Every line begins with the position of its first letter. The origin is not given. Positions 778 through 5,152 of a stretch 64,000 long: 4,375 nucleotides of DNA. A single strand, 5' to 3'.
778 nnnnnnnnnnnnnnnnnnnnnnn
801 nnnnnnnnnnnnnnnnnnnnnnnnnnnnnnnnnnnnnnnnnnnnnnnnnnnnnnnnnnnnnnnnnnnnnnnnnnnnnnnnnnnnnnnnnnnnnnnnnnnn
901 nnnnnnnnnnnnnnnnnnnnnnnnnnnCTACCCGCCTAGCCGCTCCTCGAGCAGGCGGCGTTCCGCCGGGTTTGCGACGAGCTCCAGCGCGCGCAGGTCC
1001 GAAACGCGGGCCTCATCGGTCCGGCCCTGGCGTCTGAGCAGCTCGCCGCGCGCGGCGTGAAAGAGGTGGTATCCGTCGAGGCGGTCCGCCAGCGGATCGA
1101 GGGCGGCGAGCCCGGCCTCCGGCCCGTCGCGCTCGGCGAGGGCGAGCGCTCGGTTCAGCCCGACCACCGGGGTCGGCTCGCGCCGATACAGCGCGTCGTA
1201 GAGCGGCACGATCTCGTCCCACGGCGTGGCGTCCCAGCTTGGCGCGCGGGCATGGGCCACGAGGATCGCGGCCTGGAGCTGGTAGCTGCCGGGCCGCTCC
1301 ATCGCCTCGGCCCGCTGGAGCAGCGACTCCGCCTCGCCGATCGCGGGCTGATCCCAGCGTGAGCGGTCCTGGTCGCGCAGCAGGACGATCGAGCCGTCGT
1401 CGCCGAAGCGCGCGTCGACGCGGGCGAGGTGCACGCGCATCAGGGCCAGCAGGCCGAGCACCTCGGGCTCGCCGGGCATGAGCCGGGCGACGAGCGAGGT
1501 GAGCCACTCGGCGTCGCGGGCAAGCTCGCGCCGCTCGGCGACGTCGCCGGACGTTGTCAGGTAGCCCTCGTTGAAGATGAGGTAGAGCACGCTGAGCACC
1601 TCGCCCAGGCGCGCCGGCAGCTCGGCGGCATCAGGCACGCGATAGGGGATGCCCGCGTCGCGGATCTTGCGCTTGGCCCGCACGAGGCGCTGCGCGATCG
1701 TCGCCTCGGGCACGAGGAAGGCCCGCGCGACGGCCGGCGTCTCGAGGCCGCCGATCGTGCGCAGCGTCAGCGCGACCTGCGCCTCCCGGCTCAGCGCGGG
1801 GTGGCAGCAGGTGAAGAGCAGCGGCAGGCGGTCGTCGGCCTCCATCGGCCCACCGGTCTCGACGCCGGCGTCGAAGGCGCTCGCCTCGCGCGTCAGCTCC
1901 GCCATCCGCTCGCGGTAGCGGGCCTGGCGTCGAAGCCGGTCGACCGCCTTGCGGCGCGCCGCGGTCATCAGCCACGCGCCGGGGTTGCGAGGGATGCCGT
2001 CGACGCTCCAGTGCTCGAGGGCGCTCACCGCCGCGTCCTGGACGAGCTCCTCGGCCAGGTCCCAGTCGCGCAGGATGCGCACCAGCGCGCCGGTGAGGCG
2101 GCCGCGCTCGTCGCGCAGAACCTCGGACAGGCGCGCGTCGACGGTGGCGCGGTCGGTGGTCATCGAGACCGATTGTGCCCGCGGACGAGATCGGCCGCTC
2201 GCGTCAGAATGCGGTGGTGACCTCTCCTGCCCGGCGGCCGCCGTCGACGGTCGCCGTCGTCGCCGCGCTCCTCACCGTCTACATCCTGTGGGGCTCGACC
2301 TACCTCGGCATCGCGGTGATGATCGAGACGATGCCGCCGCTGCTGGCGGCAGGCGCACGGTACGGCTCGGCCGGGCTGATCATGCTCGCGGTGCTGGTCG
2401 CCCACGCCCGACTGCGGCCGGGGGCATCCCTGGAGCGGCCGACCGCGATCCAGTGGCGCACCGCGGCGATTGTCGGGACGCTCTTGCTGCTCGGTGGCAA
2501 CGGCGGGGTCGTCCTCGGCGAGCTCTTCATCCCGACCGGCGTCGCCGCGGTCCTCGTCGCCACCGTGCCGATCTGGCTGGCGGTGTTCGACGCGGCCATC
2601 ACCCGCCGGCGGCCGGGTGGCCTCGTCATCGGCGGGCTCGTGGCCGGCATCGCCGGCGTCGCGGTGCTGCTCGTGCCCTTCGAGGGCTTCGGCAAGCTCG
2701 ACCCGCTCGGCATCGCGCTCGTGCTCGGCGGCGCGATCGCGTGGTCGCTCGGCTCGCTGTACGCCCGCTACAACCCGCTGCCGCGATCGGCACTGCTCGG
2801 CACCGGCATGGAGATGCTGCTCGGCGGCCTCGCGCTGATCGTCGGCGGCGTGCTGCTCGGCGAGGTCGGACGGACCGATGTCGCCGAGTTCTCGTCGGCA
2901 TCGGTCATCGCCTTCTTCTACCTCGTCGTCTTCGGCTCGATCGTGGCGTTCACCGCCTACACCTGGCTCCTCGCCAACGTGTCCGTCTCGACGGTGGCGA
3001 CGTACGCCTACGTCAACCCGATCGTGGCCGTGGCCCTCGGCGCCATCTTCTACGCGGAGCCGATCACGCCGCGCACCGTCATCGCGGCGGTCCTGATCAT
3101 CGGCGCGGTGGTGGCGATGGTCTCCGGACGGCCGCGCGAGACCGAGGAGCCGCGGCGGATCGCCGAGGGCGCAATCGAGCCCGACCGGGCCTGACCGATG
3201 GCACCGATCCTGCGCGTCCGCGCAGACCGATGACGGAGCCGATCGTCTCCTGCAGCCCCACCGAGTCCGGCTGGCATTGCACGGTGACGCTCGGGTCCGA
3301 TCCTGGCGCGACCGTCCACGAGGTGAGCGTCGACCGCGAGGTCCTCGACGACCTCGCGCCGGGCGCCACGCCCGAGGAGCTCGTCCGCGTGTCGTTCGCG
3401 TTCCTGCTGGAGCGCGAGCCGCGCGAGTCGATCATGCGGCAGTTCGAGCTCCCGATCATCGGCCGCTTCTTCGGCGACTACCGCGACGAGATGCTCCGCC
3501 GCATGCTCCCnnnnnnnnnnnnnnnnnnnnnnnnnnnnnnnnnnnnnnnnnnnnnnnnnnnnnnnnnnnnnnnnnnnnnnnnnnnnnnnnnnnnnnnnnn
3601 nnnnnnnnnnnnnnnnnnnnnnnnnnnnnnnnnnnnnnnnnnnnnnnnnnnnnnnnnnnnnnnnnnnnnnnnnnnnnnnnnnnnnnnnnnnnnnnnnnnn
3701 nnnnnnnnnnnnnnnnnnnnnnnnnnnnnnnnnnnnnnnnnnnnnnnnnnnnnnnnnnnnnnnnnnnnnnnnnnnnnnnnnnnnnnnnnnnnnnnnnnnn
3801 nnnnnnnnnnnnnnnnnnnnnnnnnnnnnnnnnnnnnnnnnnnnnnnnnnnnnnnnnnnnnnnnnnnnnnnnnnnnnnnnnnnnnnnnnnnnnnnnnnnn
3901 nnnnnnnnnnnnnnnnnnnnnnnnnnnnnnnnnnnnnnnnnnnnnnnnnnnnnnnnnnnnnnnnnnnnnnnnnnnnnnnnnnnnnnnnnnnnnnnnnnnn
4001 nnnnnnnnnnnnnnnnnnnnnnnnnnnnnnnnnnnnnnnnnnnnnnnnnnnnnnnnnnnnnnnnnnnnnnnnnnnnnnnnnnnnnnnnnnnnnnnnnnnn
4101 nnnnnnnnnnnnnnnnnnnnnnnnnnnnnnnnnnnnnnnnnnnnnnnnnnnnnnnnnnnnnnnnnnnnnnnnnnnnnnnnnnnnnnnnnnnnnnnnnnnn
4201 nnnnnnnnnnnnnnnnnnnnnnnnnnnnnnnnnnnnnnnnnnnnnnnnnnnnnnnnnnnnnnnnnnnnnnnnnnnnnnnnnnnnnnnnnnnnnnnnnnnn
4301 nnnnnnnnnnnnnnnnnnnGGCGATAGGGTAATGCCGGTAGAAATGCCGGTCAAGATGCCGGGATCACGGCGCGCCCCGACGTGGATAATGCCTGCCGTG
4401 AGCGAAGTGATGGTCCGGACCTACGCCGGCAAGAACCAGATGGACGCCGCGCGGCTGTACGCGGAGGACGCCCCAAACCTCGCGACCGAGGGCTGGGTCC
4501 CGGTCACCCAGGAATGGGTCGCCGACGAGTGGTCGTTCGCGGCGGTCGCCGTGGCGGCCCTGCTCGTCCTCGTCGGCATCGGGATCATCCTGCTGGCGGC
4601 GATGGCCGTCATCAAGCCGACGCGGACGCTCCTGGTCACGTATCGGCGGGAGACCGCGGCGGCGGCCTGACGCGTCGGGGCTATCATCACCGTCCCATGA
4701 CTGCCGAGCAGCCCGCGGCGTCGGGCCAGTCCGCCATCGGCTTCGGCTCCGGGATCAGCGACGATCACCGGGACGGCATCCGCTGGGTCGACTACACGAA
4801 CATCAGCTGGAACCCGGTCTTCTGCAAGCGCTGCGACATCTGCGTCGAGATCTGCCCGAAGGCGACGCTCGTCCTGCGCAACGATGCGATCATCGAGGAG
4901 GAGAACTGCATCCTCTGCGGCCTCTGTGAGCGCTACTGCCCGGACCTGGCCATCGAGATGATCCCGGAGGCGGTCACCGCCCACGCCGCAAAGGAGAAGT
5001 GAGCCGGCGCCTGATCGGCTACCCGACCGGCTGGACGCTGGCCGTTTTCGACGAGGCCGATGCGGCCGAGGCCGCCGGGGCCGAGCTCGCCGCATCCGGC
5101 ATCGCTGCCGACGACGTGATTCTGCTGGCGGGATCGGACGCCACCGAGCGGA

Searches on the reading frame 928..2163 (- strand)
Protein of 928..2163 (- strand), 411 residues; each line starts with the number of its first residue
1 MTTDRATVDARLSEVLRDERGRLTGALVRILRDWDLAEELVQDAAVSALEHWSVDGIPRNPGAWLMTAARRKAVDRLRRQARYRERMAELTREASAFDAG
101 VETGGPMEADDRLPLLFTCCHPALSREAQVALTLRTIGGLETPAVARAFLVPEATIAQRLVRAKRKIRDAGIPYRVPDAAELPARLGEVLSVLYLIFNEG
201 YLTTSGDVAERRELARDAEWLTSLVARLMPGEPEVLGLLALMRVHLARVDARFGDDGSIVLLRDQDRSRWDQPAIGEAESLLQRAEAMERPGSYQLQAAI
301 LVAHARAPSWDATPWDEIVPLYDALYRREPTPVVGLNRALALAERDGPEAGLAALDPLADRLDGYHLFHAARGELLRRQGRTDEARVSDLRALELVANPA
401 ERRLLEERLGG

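Call 12: search_protein_families(library=pfam, proteins=[window:928-2163:-])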
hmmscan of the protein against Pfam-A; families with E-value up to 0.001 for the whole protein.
window:928-2163:- (411 aa): 3 families
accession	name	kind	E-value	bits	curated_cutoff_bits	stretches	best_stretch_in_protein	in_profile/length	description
PF20239.3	DUF6596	-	7.4e-34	116.5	27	1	185-285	1-101/102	Family of unknown function (DUF6596)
PF04542.20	Sigma70_r2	-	4.4e-12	46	24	1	18-82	4-70/71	Sigma-70 region 2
PF08281.18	Sigma70_r4_2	-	1.9e-07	31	25.7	1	117-167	4-54/54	Sigma-70, region 4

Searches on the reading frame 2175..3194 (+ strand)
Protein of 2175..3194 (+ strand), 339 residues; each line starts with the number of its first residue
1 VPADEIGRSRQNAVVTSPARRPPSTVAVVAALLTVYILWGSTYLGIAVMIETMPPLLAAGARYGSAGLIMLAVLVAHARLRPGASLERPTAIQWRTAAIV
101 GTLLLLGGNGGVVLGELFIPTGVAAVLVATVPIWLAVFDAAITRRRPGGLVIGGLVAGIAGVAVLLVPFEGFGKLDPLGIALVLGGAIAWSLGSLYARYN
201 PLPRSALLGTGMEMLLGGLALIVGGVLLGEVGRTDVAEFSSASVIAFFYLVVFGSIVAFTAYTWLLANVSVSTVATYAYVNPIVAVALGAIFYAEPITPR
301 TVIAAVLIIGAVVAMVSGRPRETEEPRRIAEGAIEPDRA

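Call 12: search_protein_families(library=pfam, proteins=[window:2175-3194:+])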
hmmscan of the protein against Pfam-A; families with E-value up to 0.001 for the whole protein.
window:2175-3194:+ (339 aa): 1 family
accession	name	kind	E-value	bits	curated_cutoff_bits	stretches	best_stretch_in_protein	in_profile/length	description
PF00892.27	EamA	-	5e-26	92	28.2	2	178-316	2-134/135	EamA-like transporter family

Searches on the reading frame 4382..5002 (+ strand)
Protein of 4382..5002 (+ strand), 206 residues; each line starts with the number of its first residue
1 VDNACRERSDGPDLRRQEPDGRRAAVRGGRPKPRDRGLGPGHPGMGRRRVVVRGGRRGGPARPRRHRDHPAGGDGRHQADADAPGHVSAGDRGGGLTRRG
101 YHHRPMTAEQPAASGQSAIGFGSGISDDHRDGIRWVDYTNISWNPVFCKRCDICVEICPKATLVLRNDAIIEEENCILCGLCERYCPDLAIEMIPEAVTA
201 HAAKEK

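Call 12: search_protein_families(library=pfam, proteins=[window:4382-5002:+])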
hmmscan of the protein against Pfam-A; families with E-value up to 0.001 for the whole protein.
window:4382-5002:+ (206 aa): 9 families
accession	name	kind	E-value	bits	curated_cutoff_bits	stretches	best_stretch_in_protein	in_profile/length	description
PF00037.32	Fer4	-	1.7e-09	37.5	21.1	1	170-192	2-24/24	4Fe-4S binding domain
PF12837.12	Fer4_6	-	1.5e-07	31.4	25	1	171-191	4-24/24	4Fe-4S binding domain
PF14697.11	Fer4_21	-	2e-07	31.5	35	1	169-199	1-31/59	4Fe-4S dicluster domain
PF12797.12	Fer4_2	-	2.3e-06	27.7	24.5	1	170-187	4-21/22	4Fe-4S binding domain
PF12838.12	Fer4_7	-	2.7e-06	28.2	27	1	148-187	2-49/52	4Fe-4S dicluster domain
PF13187.11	Fer4_9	-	3e-05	24.4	27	1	148-189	2-50/52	4Fe-4S dicluster domain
PF13484.11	Fer4_16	-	0.00027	22.1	30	0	148-177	2-30/66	4Fe-4S double cluster binding domain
PF13237.11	Fer4_10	-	0.00027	21.2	25.5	0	144-187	5-53/53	4Fe-4S dicluster domain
PF12800.12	Fer4_4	-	0.0005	20.6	24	0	174-187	2-15/17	4Fe-4S binding domain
